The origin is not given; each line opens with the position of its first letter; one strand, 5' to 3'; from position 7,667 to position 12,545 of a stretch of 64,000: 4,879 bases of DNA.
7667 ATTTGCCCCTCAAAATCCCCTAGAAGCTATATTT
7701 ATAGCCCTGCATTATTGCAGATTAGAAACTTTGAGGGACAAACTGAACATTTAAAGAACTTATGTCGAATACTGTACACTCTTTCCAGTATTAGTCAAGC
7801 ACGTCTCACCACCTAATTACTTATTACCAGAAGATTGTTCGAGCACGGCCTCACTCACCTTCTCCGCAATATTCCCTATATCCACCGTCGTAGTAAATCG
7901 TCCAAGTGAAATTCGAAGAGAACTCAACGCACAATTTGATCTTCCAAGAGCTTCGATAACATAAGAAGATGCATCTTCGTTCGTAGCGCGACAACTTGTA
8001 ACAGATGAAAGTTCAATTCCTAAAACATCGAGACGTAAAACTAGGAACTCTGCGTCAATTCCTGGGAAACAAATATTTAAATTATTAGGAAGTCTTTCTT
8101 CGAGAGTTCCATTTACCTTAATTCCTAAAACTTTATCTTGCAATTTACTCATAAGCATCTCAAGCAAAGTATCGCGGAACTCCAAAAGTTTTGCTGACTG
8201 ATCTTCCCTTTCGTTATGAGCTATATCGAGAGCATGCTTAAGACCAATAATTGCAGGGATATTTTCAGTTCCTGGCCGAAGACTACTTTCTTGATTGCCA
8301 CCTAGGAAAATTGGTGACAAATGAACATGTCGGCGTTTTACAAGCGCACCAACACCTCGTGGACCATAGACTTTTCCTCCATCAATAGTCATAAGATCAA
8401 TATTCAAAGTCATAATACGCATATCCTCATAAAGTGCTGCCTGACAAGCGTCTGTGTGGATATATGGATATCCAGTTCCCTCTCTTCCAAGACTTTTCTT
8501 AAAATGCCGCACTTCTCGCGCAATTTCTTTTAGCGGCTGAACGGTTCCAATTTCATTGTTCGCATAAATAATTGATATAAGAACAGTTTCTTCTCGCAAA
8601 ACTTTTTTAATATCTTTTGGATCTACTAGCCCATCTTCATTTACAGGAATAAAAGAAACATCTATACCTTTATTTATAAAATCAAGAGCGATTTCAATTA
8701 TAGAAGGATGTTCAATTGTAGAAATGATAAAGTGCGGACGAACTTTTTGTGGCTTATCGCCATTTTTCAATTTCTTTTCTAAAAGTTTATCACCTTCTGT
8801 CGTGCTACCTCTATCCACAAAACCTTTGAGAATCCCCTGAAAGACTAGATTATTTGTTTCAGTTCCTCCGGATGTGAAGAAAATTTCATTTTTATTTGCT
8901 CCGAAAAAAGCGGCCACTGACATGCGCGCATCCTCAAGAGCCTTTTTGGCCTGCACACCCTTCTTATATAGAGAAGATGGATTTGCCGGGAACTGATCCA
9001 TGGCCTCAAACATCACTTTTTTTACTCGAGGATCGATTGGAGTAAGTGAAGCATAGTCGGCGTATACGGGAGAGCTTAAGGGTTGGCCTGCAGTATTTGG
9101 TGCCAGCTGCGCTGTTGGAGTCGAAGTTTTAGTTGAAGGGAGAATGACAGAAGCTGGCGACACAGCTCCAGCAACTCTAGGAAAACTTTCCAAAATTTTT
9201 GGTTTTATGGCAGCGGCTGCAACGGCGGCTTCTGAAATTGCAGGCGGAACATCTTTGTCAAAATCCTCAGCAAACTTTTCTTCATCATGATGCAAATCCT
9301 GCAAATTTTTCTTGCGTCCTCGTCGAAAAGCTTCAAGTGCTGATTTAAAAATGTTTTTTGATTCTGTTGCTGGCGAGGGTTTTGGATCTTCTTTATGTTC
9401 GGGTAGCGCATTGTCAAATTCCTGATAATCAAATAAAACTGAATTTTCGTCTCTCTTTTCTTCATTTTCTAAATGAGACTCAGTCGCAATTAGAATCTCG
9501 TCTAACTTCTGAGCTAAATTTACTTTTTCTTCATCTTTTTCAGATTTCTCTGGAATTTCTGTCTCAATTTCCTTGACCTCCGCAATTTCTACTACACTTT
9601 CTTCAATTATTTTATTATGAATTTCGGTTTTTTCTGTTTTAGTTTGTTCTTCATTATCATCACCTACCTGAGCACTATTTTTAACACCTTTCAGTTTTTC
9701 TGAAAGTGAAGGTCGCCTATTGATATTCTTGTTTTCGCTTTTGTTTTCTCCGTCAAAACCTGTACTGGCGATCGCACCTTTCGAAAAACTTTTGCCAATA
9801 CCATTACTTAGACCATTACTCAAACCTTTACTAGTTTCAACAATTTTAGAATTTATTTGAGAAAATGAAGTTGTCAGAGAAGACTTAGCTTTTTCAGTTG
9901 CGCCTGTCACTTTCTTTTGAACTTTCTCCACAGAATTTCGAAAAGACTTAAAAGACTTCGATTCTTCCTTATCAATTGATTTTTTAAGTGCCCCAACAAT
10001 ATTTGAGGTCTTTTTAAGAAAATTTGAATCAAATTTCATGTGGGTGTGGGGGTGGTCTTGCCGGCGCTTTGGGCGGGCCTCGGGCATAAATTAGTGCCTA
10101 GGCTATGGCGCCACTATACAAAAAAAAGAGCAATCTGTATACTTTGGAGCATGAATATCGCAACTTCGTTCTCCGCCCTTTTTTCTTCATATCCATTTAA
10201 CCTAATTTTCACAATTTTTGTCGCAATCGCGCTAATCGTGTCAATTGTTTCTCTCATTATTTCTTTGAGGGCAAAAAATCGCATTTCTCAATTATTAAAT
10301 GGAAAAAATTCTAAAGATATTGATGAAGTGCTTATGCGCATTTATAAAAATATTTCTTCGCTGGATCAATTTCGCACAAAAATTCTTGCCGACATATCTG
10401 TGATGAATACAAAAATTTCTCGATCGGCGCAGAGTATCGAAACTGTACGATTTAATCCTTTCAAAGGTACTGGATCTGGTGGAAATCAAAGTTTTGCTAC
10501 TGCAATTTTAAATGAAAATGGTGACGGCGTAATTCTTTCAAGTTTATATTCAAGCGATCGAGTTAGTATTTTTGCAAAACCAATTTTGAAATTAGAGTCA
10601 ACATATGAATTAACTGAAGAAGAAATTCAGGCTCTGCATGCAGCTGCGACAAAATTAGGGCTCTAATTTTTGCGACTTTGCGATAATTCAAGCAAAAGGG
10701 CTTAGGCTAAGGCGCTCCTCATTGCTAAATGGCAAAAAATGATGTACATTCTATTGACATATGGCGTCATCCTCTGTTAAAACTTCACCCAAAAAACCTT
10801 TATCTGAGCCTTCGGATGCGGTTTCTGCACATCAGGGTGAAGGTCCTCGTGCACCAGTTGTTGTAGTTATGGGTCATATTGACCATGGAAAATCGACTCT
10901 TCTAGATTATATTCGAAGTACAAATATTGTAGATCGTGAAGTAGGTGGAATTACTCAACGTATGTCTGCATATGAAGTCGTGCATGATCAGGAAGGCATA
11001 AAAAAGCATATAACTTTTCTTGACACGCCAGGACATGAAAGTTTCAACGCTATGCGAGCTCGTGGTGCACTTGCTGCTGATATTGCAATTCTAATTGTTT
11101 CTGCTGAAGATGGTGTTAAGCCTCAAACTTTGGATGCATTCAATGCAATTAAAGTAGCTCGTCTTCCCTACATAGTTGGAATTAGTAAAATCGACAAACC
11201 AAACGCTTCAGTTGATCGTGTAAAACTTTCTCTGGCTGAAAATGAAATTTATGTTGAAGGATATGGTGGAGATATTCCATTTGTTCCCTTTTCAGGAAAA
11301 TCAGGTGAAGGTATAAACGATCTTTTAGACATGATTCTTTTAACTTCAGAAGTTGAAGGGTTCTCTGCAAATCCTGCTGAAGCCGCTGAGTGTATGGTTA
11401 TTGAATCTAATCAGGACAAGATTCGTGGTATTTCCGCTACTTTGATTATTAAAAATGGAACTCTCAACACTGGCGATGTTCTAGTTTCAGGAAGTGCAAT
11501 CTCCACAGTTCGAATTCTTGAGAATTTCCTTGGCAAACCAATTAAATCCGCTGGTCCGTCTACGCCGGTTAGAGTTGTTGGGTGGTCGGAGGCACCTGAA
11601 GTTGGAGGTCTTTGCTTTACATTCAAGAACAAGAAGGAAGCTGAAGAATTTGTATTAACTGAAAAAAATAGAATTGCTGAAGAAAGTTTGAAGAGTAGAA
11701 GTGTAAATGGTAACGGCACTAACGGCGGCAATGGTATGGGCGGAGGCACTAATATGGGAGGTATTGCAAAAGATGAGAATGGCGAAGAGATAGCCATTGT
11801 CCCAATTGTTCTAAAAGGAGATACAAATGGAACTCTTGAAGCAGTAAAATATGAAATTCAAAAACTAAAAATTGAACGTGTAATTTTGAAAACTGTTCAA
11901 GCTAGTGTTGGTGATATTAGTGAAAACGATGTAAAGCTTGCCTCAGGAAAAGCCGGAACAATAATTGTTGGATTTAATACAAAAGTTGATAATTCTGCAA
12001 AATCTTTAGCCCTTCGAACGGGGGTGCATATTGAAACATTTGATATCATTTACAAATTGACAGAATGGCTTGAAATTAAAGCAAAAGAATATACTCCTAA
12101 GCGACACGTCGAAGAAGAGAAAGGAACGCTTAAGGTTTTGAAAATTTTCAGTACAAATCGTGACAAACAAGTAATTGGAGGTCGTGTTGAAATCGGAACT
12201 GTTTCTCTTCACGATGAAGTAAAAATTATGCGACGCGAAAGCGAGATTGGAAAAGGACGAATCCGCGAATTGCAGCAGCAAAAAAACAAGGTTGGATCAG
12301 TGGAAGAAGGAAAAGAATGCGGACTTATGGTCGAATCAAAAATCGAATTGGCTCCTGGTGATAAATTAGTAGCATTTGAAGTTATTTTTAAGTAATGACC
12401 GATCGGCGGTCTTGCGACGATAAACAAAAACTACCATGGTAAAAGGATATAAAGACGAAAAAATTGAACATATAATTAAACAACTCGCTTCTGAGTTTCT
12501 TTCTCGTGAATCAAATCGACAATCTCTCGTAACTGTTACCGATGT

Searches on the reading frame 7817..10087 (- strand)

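Call 7: search_protein_families(library=pfam, proteins=[window:7817-10087:-], max_evalue=0.001)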
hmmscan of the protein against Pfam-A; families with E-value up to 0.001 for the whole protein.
window:7817-10087:- (756 aa): 1 family
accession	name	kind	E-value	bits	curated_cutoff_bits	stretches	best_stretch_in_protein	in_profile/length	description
PF00266.25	Aminotran_5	-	5.6e-50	170.8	21.5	2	428-737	69-368/371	Aminotransferase class-V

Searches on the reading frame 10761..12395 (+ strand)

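Call 7: search_protein_families(library=pfam, proteins=[window:10761-12395:+], max_evalue=0.001)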
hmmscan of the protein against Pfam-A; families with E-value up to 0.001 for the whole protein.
window:10761-12395:+ (544 aa): 7 families
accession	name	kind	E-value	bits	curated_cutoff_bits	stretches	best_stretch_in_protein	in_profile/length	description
PF00009.33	GTP_EFTU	-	8.5e-33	114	26.5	1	33-193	5-183/188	Elongation factor Tu GTP binding domain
PF11987.13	IF-2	-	4.6e-26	91.5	27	1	339-435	19-114/117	Translation-initiation factor 2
PF22042.2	EF-G_D2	-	5.9e-17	62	27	1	209-282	2-78/84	Elongation factor G domain 2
PF01926.29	MMR_HSR1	-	1.7e-07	31.7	21.9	1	34-141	2-111/113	50S ribosome-binding GTPase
PF03144.31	GTP_EFTU_D2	-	3.9e-06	27.6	30.3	1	470-524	2-58/73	Elongation factor Tu domain 2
PF00350.29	Dynamin_N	-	0.00014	22.3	27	0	34-78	1-45/168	Dynamin family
PF14578.12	GTP_EFTU_D4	-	0.00097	19.4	23.8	0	458-529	6-78/86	Elongation factor Tu domain 4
